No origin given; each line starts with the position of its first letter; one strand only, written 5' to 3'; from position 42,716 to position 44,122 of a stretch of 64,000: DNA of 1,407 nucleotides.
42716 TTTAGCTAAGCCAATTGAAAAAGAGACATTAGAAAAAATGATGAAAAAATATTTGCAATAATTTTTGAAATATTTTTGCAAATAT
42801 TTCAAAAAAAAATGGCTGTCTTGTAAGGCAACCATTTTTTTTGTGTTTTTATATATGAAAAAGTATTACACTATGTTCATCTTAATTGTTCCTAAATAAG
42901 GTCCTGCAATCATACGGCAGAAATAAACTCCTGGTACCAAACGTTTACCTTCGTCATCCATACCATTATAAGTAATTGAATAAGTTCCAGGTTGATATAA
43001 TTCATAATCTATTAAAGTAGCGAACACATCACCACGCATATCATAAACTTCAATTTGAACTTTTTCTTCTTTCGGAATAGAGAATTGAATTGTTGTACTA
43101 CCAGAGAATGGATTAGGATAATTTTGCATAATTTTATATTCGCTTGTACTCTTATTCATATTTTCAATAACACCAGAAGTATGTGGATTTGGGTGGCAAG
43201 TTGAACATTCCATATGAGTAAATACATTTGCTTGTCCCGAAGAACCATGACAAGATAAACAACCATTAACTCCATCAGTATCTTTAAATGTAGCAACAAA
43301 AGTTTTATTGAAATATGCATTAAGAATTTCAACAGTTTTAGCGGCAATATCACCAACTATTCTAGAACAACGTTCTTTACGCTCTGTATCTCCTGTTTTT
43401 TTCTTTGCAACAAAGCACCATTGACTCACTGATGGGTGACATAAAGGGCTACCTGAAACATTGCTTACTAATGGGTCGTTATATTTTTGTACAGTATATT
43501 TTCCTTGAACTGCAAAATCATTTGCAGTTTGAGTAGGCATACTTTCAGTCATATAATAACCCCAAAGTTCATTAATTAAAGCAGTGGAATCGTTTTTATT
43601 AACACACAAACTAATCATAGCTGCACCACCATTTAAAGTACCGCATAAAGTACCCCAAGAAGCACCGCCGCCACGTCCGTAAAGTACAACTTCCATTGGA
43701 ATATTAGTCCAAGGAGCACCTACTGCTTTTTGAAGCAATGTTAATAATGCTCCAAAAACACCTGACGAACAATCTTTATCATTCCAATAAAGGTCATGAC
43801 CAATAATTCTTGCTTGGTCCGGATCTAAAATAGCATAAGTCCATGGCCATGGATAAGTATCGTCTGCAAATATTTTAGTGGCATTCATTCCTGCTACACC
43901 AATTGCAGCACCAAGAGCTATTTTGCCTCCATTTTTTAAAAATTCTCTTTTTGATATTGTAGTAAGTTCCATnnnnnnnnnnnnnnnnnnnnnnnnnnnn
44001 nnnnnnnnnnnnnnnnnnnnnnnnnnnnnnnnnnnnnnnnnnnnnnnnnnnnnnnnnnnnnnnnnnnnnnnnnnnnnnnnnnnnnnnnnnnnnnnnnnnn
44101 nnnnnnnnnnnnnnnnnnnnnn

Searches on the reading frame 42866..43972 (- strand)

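Call 4: search_protein_families(library=pfam, proteins=[window:42866-43972:-], max_evalue=0.01)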
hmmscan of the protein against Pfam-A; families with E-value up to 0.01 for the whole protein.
window:42866-43972:- (368 aa): 3 families
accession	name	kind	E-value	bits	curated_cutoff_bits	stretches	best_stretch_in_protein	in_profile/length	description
PF09719.15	C_GCAxxG_C_C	-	1.2e-10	41.9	27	1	68-216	3-118/118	Putative redox-active protein (C_GCAxxG_C_C)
PF18962.6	Por_Secre_tail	-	2.4e-06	28.2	27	1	285-336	2-63/75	Secretion system C-terminal sorting domain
PF13860.13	FlgD_ig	-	5.7e-05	23.4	27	1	295-351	14-70/79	FlgD Ig-like domain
